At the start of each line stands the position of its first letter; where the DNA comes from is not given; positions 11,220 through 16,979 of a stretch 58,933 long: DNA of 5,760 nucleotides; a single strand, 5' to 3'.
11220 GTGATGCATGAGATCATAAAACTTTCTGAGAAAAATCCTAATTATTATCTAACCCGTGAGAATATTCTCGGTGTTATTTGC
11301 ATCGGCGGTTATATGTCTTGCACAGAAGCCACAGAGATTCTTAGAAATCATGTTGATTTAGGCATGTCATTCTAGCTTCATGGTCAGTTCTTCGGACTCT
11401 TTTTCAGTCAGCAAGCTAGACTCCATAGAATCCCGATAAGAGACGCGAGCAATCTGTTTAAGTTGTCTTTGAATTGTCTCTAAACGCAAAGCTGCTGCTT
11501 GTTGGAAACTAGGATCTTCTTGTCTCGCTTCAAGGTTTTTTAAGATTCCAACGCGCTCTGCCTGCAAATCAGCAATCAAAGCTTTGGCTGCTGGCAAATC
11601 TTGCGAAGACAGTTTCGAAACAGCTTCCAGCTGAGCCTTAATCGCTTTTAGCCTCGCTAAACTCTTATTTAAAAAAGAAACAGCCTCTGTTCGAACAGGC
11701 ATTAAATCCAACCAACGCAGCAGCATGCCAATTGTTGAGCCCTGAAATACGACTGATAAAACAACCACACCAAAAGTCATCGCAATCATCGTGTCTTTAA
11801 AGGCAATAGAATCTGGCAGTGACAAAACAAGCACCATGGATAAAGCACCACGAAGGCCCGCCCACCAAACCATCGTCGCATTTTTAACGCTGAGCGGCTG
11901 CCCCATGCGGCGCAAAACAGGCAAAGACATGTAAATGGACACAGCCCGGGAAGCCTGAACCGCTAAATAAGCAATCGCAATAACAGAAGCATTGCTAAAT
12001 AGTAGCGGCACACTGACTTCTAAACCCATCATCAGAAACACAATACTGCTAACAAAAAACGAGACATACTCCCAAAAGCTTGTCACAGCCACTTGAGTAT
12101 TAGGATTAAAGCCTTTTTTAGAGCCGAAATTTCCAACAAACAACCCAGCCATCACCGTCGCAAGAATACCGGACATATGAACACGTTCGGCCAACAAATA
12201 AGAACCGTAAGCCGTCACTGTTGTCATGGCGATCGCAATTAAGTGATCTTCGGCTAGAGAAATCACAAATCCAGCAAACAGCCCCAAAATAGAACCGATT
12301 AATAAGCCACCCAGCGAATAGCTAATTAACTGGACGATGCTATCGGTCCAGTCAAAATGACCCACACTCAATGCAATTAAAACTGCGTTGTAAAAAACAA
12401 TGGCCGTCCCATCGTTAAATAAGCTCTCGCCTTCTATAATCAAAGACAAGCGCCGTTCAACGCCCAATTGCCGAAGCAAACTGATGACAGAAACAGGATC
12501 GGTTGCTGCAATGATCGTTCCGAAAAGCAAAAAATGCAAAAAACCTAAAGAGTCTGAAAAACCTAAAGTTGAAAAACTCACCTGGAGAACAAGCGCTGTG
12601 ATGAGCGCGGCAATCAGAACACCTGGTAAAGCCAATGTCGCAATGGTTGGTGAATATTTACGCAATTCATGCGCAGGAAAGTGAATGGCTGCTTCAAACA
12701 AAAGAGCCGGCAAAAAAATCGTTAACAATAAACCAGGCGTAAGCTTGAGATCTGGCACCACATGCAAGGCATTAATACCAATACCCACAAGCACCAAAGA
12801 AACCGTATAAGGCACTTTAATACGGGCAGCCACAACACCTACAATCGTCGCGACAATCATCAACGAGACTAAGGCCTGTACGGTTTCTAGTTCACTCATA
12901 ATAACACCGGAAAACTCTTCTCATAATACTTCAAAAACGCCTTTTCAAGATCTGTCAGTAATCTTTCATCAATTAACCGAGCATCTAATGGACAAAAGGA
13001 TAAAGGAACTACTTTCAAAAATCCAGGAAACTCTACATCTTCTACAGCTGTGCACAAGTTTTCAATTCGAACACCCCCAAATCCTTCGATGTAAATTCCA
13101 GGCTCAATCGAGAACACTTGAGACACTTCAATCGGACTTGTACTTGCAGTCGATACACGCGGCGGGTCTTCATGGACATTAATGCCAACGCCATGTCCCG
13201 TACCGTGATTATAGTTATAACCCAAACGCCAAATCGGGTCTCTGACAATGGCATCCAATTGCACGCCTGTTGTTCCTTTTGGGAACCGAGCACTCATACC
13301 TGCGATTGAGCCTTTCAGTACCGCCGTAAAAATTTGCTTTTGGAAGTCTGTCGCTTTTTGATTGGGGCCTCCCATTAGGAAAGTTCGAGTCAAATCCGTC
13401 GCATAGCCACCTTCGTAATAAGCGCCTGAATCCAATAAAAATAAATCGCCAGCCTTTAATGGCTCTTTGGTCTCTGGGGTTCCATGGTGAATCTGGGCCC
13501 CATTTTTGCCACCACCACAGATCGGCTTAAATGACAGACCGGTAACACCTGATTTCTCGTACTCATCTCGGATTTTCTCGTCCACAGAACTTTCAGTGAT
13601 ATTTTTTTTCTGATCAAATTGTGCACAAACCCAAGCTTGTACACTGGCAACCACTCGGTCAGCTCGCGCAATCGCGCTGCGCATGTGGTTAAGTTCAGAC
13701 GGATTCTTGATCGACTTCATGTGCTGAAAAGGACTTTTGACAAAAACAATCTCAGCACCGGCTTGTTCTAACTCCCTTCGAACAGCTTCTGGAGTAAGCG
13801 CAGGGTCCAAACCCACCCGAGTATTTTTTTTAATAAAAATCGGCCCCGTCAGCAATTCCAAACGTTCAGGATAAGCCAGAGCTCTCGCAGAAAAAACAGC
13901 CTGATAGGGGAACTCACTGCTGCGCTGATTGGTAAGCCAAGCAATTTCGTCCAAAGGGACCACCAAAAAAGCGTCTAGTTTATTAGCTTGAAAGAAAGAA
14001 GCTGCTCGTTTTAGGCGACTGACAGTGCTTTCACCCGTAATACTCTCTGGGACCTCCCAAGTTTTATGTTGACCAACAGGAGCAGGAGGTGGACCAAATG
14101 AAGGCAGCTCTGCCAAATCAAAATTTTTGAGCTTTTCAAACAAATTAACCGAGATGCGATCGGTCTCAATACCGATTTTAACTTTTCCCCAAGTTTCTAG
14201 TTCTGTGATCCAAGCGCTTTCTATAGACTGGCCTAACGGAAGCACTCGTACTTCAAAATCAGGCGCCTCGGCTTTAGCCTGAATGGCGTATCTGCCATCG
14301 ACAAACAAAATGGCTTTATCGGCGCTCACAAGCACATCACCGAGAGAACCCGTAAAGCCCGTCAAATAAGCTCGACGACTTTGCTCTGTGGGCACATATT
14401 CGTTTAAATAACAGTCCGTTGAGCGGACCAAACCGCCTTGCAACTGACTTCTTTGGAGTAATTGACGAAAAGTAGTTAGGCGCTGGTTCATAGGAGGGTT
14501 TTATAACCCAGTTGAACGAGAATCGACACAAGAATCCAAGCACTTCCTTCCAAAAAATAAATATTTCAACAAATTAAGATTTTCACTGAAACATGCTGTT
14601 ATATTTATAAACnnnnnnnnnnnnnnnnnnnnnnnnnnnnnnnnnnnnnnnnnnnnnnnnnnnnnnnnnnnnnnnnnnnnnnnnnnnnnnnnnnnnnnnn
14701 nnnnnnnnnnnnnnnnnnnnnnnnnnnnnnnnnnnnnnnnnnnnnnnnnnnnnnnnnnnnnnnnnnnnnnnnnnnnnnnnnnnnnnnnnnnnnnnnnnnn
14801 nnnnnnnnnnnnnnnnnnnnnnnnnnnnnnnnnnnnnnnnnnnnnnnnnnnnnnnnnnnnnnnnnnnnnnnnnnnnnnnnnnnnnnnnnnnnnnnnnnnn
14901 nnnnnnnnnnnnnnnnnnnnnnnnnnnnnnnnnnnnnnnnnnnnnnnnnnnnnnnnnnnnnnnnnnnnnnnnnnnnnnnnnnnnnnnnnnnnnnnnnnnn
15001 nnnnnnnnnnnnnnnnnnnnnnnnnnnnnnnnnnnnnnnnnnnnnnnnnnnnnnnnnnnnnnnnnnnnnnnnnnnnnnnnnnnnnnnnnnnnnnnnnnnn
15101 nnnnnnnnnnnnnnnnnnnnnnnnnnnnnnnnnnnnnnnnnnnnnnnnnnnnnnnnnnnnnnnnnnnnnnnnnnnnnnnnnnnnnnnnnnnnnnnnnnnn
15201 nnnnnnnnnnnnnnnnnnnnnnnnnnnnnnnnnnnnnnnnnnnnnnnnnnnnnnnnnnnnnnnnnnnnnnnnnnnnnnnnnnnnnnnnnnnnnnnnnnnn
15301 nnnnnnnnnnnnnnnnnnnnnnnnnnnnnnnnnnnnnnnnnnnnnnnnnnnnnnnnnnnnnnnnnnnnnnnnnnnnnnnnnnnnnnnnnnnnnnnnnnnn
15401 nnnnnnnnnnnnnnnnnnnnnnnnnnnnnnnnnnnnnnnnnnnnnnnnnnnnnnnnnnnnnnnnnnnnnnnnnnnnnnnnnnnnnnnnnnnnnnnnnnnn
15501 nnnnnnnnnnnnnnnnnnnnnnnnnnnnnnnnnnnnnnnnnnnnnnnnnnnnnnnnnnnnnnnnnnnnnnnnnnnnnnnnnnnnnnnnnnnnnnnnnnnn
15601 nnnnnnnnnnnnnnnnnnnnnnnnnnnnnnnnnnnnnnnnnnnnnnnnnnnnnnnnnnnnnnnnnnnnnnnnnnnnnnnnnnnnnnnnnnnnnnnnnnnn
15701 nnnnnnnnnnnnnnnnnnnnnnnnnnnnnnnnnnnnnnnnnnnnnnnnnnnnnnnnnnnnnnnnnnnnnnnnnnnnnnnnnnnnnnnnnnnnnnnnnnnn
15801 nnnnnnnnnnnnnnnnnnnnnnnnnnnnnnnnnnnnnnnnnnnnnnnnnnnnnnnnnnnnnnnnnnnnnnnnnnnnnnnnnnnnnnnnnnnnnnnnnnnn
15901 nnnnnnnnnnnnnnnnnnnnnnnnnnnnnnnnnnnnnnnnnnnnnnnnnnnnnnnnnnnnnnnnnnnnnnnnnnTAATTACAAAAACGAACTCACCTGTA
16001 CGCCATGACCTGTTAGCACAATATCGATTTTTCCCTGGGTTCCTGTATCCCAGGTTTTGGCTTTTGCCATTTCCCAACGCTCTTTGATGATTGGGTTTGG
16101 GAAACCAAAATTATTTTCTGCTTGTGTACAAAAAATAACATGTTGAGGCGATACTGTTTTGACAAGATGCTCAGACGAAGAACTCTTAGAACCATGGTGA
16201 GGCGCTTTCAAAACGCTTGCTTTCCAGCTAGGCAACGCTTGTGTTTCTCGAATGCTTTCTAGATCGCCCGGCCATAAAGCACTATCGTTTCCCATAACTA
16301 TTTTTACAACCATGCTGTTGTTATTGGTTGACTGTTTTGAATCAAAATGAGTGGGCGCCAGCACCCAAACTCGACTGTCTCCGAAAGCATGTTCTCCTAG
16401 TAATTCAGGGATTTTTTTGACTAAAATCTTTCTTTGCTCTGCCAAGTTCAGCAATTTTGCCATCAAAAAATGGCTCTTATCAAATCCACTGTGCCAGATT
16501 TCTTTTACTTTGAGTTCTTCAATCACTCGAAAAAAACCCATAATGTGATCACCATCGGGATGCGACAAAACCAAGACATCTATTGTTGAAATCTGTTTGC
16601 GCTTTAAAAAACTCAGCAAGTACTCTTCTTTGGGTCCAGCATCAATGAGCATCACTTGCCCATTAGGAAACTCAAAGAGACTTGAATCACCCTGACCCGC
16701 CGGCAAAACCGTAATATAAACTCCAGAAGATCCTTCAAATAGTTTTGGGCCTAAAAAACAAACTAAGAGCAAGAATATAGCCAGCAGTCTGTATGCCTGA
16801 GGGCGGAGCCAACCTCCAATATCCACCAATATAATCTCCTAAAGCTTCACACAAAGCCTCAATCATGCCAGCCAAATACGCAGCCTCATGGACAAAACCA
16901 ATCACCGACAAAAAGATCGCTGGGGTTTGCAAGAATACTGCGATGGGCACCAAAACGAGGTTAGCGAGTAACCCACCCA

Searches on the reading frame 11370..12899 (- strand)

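Call 8: search_protein_families(library=pfam, proteins=[window:11370-12899:-], max_evalue=0.001)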
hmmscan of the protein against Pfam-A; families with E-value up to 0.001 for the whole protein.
window:11370-12899:- (510 aa): 1 family
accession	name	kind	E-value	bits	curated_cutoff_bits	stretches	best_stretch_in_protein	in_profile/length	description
PF00999.27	Na_H_Exchanger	-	1.2e-63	215.7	26.2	1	15-396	2-375/375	Sodium/hydrogen exchanger, transmembrane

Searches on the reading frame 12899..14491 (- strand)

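Call 8: search_protein_families(library=pfam, proteins=[window:12899-14491:-], max_evalue=0.001)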
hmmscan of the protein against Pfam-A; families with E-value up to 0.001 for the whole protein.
window:12899-14491:- (531 aa): 4 families
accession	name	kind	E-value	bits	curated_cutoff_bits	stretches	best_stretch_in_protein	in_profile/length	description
PF00557.29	Peptidase_M24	-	7.6e-54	183.1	23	1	269-480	2-204/208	Metallopeptidase family M24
PF16189.11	Creatinase_N_2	-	5.8e-19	69.1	29.7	1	140-213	6-79/161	Creatinase/Prolidase N-terminal domain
PF01321.24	Creatinase_N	-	8.7e-19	68.8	22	1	4-123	1-108/128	Creatinase/Prolidase N-terminal domain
PF16188.10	Peptidase_M24_C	-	3e-05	24.3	28.9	1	491-525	2-36/63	C-terminal region of peptidase_M24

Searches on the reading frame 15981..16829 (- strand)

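Call 9: search_protein_families(library=pfam, proteins=[window:15981-16829:-], max_evalue=0.001)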
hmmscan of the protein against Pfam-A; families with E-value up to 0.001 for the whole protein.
window:15981-16829:- (283 aa): 3 families
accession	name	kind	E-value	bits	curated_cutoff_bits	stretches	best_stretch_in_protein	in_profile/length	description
PF00753.33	Lactamase_B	-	5.3e-15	56.3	22.7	1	44-225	3-184/196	Metallo-beta-lactamase superfamily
PF25281.1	MBL_MAP1B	-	7.7e-05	22.3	37.6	0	40-104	24-86/279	MAP1B MBL-like domain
PF12706.13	Lactamase_B_2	-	0.00042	20.4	27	1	61-112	4-61/200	Beta-lactamase superfamily domain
